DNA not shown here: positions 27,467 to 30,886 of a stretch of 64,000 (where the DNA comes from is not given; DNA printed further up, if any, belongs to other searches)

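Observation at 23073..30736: Divergent tolC with a type II thioesterase-MFP-RND operon; orphan TEII leading an efflux operon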

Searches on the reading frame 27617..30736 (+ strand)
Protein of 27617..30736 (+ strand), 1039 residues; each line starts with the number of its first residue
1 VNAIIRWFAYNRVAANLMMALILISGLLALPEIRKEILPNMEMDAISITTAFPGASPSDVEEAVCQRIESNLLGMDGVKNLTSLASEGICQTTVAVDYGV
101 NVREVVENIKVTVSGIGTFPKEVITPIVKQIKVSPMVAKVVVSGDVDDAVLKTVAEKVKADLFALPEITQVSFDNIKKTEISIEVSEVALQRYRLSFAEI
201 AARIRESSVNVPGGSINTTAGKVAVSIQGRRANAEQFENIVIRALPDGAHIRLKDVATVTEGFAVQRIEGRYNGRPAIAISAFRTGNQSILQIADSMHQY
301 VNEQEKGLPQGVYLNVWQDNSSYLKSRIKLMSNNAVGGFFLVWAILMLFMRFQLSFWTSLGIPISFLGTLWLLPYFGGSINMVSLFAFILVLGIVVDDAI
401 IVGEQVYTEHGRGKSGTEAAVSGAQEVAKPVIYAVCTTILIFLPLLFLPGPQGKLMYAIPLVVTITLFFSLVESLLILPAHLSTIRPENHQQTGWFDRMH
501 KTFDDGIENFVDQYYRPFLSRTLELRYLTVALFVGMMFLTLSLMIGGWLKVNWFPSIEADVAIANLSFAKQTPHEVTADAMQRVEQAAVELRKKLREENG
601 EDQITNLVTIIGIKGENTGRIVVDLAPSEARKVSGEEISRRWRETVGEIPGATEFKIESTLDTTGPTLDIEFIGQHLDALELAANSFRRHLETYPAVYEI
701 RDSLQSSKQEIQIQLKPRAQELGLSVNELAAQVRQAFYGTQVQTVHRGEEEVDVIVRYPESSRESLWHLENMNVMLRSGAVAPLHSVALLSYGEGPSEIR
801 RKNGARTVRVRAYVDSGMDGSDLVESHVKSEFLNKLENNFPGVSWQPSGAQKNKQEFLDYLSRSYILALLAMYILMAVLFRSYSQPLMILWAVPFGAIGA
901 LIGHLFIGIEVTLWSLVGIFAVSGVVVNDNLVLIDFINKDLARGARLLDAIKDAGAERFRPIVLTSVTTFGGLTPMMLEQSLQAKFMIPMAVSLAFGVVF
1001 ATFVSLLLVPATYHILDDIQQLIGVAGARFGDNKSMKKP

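Call 3: search_protein_families(library=pfam, proteins=[window:27617-30736:+])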
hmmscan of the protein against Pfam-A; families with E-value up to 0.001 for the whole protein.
window:27617-30736:+ (1039 aa): 2 families
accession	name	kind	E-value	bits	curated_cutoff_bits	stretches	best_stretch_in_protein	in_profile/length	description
PF00873.25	ACR_tran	-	1.2e-162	543.4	28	1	5-1016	2-1020/1021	AcrB/AcrD/AcrF family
PF02355.23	SecD_SecF_C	-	4.1e-09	36.5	20.5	1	865-1007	37-181/189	Protein export membrane protein SecD/SecF, C-terminal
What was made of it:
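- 27617..30736 (+): RND permease (1039 aa), translationally coupled to the MFP gene by a 4-nt overlap. It matches ACR_tran over residues 5-1016 at 1.2e-162 (call 3).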

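Call 4: search_protein_families(library=ncbifam, proteins=[window:27617-30736:+])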
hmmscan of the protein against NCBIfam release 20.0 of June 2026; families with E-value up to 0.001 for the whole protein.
window:27617-30736:+ (1039 aa): 21 families
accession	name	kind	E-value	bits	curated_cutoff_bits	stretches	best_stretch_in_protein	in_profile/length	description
NF033617.1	RND_permease_2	subfamily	2.1e-143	479.5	1250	1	7-1017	3-1008/1009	multidrug efflux RND transporter permease subunit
NF000282.2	RND_permease_1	subfamily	2.1e-115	386.8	1250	1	14-1016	10-1027/1029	multidrug efflux RND transporter permease subunit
TIGR00915.1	2A0602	subfamily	3.4e-97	326.5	940.35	1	10-1017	7-1029/1050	efflux RND transporter permease subunit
NF007798.0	PRK10503.1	equivalog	3.6e-90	303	1584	1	6-1021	14-1027/1040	MdtB/MuxB family multidrug efflux RND transporter permease subunit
TIGR00914.1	2A0601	subfamily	1.5e-84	284.5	701.45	1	3-1016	4-1035/1051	CusA/CzcA family heavy metal efflux RND transporter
NF007905.0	PRK10614.1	equivalog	5.9e-82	275.8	1774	1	7-1021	6-1013/1025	multidrug efflux RND transporter permease subunit MdtC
NF007842.1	PRK10555.1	equivalog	4.4e-73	246.6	1854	1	12-1013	9-1023/1036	multidrug efflux RND transporter permease AcrD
NF007133.0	PRK09579.1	equivalog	2.5e-67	227.3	1763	1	8-1018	7-1004/1017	multidrug efflux RND transporter permease subunit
NF007131.0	PRK09577.1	equivalog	1.2e-64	218.6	1768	1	6-1017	3-1023/1045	multidrug efflux RND transporter permease subunit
NF000037.1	RND_perm_OqxB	exception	1.9e-60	204.8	2200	1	6-1017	5-1035/1050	multidrug efflux RND transporter permease subunit OqxB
NF011706.2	PRK15127.1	equivalog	1.3e-59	202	2150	1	13-1014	10-1027/1049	multidrug efflux RND transporter permease subunit AcrB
TIGR00921.1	2A067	subfamily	1.8e-13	49.4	351.9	1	342-486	203-347/733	hydrophobe/amphiphile efflux-3 (HAE3) family transporter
TIGR00916.1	2A0604s01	subfamily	4.4e-12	46.1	148.6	2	339-465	96-223/231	SecD/SecF family protein translocase subunit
TIGR00966.2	transloc_SecF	equivalog_domain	1.5e-09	37.8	160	1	855-1012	120-275/279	protein translocase subunit SecF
NF009580.0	PRK13023.1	equivalog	3.6e-08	32.1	1153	1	372-488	337-454/775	protein translocase subunit SecDF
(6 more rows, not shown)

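Call 32: find_related_loci(query=A3, collection=metagenome_contigs, flank=10000)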
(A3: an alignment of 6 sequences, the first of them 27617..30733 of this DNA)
Query A3 (1039 aa) in metagenome_contigs; peptide patterns used: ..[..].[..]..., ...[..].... (x = any residue, [..] = any of these).
600 stretches matched a pattern (row limit reached: there are more); 553 encode a relative of the query (tblastn E <= 1e-3); the best 80 are kept; 80 distinct loci.
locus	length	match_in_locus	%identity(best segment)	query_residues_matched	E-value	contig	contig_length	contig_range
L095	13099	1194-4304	50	7-1039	0e+0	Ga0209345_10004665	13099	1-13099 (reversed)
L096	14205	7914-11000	47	1-1024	0e+0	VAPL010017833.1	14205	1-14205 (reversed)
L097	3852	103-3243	48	1-1027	0e+0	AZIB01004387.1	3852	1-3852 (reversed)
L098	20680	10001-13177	43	1-1023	0e+0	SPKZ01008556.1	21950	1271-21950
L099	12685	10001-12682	49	1-896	0e+0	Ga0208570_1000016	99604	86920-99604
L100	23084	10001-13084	51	1-1039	0e+0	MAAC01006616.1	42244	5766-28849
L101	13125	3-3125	43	15-1019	0e+0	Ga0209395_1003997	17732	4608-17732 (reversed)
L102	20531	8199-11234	42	1-993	0e+0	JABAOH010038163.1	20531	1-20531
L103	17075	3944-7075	41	2-1020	0e+0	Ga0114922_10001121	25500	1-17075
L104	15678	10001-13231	40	1-1023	0e+0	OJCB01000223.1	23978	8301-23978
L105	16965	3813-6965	40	1-1035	0e+0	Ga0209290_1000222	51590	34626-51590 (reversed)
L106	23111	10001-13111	40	2-1018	0e+0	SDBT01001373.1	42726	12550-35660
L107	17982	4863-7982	41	1-1019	0e+0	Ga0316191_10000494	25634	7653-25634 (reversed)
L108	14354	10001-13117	40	2-1020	0e+0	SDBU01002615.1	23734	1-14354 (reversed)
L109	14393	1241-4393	40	1-1029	0e+0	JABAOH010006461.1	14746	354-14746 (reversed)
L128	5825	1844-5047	39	1-1039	0e+0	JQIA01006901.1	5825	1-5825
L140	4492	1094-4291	39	1-1039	0e+0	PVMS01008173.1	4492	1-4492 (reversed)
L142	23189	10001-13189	39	7-1039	0e+0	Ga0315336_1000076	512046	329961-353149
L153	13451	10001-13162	38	1-1039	0e+0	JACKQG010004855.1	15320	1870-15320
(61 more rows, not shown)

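Call 36: search_protein_families(library=pfam, proteins=[L096:1407-2633:+, L096:2643-3701:+, L096:3738-4715:-, L096:4832-5914:+, L096:11036-11656:+, L096:11676-13025:+, L096:13027-14199:-, L095:4632-7106:-, L095:8256-9506:-, L095:9773-13036:+])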
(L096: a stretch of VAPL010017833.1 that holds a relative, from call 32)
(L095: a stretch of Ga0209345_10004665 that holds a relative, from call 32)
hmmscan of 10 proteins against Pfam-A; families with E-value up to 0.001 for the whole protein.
L096:1407-2633:+ (408 aa): 1 family
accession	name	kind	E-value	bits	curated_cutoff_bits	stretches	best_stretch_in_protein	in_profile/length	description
PF01139.22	RtcB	-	1.4e-134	450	27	1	33-408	1-426/426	tRNA-splicing ligase RtcB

L096:2643-3701:+ (352 aa): 2 families
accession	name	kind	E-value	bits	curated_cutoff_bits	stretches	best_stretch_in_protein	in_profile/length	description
PF01137.26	RTC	-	3e-77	259.2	27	1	14-329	2-220/221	RNA 3'-terminal phosphate cyclase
PF05189.18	RTC_insert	-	1e-09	39.1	23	1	193-278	9-101/102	RNA 3'-terminal phosphate cyclase (RTC), insert domain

L096:3738-4715:- (325 aa): 4 families
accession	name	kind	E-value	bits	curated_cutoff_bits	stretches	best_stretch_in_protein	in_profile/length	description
PF12706.13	Lactamase_B_2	-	1.1e-14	55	27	1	32-139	2-111/200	Beta-lactamase superfamily domain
PF00753.33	Lactamase_B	-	6e-11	43.1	22.7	1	25-124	10-113/196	Metallo-beta-lactamase superfamily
PF13691.12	Lactamase_B_4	-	6.1e-06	26.2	27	1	20-68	11-61/63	tRNase Z endonuclease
PF23023.1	Anti-Pycsar_Apyc1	-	0.0007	19.6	50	0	2-72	4-71/250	Anti-Pycsar protein Apyc1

L096:4832-5914:+ (360 aa): 1 family
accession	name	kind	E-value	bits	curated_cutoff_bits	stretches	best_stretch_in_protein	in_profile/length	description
PF10127.15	RlaP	-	2.8e-09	37.5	23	1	18-132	24-140/249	RNA repair pathway DNA polymerase beta family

L096:11036-11656:+ (206 aa): 4 families
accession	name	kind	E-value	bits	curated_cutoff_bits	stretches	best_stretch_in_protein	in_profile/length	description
PF01323.26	DSBA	-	1.3e-15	58.1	25.6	1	9-201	5-190/191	DSBA-like thioredoxin domain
PF13743.12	Thioredoxin_5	-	3e-12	47.1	27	1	8-198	2-185/186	Thioredoxin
PF13098.12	Thioredoxin_2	-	0.0002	22.1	27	0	103-199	4-102/104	Thioredoxin-like domain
PF13462.12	Thioredoxin_4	-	0.00054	20.6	23.2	0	98-183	68-150/165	Thioredoxin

L096:11676-13025:+ (449 aa): 3 families
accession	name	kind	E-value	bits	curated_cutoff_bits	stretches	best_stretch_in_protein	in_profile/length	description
PF13517.12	FG-GAP_3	-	6.3e-30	104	26.9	4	280-343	1-61/61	FG-GAP-like repeat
PF01839.29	FG-GAP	-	4.1e-24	84.4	22.1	1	167-198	1-35/37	FG-GAP repeat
PF18914.6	DUF5666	-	3e-09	37.5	27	1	383-442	1-59/60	Domain of unknown function (DUF5666)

L096:13027-14199:- (390 aa): 1 family
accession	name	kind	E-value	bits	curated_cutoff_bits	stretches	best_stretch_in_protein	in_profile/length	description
PF00144.29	Beta-lactamase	-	1.3e-41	143.3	27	1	2-280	50-318/329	Beta-lactamase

L095:4632-7106:- (824 aa): 8 families
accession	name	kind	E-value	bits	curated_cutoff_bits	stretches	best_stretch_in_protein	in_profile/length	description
PF08447.18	PAS_3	-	4.7e-30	104.2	25.6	2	480-564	7-89/89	PAS fold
PF13426.13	PAS_9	-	2e-28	99.1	27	2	87-185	5-102/103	PAS domain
PF08448.16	PAS_4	-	4.3e-25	88.5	23.1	2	85-187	7-108/110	PAS fold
PF02518.31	HATPase_c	-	5e-24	85.3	26.4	1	702-822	2-109/111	Histidine kinase-, DNA gyrase B-, and HSP90-like ATPase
PF00989.32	PAS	-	4.3e-15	56.1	22.6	1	85-180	13-109/113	PAS fold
PF00512.31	HisKA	-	1.2e-08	35.4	26.9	1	593-659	2-65/66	His Kinase A (phospho-acceptor) domain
PF13188.13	PAS_8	-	1e-05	25.7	21.8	0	325-375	2-48/65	PAS domain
PF14598.12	PAS_11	-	5.7e-05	23.5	25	1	484-551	24-88/109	PAS domain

L095:8256-9506:- (416 aa): 3 families
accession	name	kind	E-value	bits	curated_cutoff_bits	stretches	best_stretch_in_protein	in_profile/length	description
PF00441.29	Acyl-CoA_dh_1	-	1e-25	91.1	22.4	1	239-395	1-150/150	Acyl-CoA dehydrogenase, C-terminal domain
PF02770.24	Acyl-CoA_dh_M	-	8.5e-22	77.6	33.3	1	133-227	1-97/97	Acyl-CoA dehydrogenase, middle domain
PF02771.21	Acyl-CoA_dh_N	-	8.3e-17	62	22.9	1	7-129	2-113/113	Acyl-CoA dehydrogenase, N-terminal domain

L095:9773-13036:+ (1087 aa): 3 families
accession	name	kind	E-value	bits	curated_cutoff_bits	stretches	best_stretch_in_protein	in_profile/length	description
PF00171.27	Aldedh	-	9.9e-112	374.2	23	1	603-1062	5-455/461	Aldehyde dehydrogenase family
PF01619.24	Pro_dh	-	4.7e-93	312.2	27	1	221-519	6-277/278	Proline dehydrogenase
PF14850.11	Pro_dh-DNA_bdg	-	1.2e-39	135.7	27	1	96-207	2-112/112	DNA-binding domain of Proline dehydrogenase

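Call 48: search_solved_structures(query=window:27617-30733:+, max_evalue=1e-40)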
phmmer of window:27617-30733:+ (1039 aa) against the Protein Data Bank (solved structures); distinct sequences matched with E-value up to 1e-40: 74 (the best 60 are shown).
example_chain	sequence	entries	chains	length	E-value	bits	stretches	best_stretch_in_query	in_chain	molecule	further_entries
9lyq_B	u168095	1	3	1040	2.4e-77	264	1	6-1019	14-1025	Multidrug resistance protein MdtB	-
8yr0_A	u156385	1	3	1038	1.8e-68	234.7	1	6-1017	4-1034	Cation/multidrug efflux pump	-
8f3e_A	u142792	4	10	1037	4.7e-68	233.3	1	13-1013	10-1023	Efflux pump membrane transporter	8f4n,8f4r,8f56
9j3d_J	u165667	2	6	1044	1.8e-67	231.3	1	19-541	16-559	Efflux pump membrane transporter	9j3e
7cz9_A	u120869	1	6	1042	1.5e-66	228.3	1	6-1016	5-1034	Efflux pump membrane transporter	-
8zxs_A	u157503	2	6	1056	1.6e-66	228.2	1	6-1016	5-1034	Efflux pump membrane transporter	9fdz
7m4p_A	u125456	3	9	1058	3.2e-66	227.2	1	7-1014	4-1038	Efflux pump membrane transporter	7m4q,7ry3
4mt1_A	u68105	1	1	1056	2.5e-65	224.2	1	12-543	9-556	Drug efflux protein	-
3w9i_A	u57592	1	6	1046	2.8e-65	224.1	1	13-1014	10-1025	Multidrug resistance protein MexB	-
2v50_A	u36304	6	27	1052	2.9e-65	224.1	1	13-1014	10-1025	MULTIDRUG RESISTANCE PROTEIN MEXB | Efflux pump membrane transporter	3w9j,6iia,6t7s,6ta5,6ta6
21fo_A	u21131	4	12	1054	2.9e-65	224.1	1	13-1014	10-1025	Multidrug resistance protein MexB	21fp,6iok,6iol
6vkt_A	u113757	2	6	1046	7.1e-63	216.1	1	12-543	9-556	Efflux pump membrane transporter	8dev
6vks_A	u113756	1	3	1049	7.2e-63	216.1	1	12-543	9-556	Efflux pump membrane transporter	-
8deu_A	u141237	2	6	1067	7.6e-63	216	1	12-543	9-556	Efflux pump membrane transporter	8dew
7wlv_A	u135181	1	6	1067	1.5e-62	215.1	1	5-1017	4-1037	Efflux pump membrane transporter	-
9e9f_B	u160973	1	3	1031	5.1e-61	210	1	6-1016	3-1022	Efflux pump membrane transporter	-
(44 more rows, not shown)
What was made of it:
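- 27617..30736 (+): The best solved relative is MdtB at 264 bits (call 48).
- On Tripartite RND efflux pump (HAE-1 / AcrAB-TolC type): It aligns end to end with MdtB, MexB and AcrB (call 48).
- Closest known: Two-step siderophore export: EntS-type MFS, then AcrB/AcrD/MdtABC-TolC. Same: MdtB is the closest solved RND (call 48).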
